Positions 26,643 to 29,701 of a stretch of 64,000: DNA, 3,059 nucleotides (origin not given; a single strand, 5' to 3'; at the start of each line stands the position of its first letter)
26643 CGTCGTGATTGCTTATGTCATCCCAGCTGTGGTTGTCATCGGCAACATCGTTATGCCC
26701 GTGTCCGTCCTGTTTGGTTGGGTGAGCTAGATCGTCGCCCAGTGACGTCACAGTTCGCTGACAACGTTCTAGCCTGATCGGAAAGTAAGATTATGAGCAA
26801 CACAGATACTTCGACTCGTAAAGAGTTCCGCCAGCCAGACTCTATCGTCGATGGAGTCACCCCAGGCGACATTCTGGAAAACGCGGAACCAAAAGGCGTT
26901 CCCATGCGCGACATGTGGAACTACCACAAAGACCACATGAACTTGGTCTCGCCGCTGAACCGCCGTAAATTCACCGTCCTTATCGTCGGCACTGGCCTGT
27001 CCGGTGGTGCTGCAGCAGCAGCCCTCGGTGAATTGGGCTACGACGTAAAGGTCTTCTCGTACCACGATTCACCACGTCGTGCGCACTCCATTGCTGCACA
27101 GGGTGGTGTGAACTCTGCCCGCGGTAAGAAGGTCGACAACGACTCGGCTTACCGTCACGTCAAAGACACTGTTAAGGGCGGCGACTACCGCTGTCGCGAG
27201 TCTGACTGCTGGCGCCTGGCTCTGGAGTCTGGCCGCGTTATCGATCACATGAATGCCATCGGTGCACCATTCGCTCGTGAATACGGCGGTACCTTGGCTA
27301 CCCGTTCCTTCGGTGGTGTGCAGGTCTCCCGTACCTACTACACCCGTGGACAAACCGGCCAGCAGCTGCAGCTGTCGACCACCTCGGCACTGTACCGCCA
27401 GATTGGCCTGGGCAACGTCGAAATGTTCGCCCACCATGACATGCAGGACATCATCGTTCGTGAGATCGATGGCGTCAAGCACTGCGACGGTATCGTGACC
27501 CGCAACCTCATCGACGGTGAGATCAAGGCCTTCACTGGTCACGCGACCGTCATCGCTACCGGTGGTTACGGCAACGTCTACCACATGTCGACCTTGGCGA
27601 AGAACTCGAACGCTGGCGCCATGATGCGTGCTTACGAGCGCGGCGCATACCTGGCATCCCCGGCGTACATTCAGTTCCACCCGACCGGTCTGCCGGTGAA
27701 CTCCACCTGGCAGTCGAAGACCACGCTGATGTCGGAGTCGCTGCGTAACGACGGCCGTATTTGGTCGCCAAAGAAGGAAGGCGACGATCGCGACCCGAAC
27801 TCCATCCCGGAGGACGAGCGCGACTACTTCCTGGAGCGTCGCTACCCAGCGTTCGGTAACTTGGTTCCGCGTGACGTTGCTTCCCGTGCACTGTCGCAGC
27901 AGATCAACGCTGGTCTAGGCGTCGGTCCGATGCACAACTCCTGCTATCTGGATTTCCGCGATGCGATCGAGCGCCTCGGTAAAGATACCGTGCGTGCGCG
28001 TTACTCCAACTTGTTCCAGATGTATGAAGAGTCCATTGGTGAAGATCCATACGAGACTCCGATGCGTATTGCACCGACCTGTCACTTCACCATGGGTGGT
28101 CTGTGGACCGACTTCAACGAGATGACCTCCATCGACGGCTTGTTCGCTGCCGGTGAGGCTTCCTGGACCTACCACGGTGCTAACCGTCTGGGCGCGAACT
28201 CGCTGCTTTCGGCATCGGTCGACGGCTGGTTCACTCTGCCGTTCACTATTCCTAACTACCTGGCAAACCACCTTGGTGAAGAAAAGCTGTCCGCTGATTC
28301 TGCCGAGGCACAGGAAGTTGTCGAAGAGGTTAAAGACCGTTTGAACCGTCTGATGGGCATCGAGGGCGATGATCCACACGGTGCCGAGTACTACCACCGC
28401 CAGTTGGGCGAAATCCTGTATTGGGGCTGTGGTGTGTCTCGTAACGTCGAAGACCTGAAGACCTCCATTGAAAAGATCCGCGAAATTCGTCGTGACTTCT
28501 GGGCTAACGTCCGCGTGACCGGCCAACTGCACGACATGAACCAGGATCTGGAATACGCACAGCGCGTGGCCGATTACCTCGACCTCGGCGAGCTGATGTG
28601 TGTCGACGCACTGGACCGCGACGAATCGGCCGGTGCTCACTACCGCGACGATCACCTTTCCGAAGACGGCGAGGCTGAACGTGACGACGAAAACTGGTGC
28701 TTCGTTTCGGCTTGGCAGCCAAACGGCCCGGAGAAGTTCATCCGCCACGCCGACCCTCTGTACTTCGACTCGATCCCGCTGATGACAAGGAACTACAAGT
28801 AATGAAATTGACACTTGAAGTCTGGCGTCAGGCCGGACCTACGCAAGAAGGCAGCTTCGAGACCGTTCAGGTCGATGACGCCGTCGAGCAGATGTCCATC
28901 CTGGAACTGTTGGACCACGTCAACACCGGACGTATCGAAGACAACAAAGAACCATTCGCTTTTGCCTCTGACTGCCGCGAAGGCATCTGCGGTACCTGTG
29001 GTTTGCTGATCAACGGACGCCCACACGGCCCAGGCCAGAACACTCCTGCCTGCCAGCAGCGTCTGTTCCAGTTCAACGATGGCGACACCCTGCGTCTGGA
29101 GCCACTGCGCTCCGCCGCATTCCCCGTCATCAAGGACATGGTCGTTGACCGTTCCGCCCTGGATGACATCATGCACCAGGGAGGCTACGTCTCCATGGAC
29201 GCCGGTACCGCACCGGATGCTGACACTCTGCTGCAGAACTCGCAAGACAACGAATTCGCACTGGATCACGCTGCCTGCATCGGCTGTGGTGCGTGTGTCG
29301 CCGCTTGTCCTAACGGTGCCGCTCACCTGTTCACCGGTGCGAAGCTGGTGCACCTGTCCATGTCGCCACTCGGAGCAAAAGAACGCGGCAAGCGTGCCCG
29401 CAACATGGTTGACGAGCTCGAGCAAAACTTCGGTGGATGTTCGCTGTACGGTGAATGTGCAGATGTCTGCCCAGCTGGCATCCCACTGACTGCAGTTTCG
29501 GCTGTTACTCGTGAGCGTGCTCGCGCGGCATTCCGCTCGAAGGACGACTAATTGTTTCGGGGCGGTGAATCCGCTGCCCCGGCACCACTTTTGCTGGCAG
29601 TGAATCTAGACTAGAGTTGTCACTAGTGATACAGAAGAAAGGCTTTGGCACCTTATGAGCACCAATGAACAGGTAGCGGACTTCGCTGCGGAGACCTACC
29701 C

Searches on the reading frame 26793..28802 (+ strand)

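Call 47: search_protein_families(library=pfam, proteins=[window:26793-28802:+], max_evalue=0.00001)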
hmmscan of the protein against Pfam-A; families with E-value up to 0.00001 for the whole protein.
window:26793-28802:+ (669 aa): 3 families
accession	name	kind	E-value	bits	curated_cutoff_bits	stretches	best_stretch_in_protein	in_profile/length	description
PF00890.30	FAD_binding_2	-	9.6e-57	193.5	20.4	1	62-471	2-414/414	FAD binding domain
PF02910.25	Succ_DH_flav_C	-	4.6e-30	104.7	20.8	1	535-668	1-130/130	Fumarate reductase flavoprotein C-term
PF01266.30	DAO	-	3.3e-06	27.3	27.9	0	62-349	2-292/353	FAD dependent oxidoreductase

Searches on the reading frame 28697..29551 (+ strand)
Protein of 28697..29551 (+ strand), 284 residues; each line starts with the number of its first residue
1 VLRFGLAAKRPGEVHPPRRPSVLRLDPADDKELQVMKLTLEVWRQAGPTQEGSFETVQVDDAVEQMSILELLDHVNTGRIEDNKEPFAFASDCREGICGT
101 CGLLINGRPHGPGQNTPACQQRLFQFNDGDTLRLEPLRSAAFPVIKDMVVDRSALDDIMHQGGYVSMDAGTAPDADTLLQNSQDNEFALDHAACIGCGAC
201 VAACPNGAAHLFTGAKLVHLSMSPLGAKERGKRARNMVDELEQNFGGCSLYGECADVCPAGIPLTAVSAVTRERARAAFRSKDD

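Call 47: search_protein_families(library=pfam, proteins=[window:28697-29551:+], max_evalue=0.00001)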
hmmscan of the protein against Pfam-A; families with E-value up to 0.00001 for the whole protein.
window:28697-29551:+ (284 aa): 9 families
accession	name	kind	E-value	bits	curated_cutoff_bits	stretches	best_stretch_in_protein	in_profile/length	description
PF13085.11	Fer2_3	-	1.7e-24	86.3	27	1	39-155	1-105/107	2Fe-2S iron-sulfur cluster binding domain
PF12838.12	Fer4_7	-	5.6e-10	40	27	1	194-262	2-52/52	4Fe-4S dicluster domain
PF13183.11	Fer4_8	-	2.7e-09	37.9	27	1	192-262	3-68/68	4Fe-4S dicluster domain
PF13187.11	Fer4_9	-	2.3e-08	34.4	27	0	184-208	31-51/52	4Fe-4S dicluster domain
PF13237.11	Fer4_10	-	2.4e-07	31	25.5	1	189-259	4-53/53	4Fe-4S dicluster domain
PF13534.11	Fer4_17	-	4.3e-07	30.8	22.2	1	193-262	1-60/61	4Fe-4S dicluster domain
PF00037.32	Fer4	-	7.3e-07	29.2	21.1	1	190-208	4-22/24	4Fe-4S binding domain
PF13484.11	Fer4_16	-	2.8e-06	28.4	30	1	194-260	2-65/66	4Fe-4S double cluster binding domain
PF14697.11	Fer4_21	-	4.4e-06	27.2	35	0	189-208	3-22/59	4Fe-4S dicluster domain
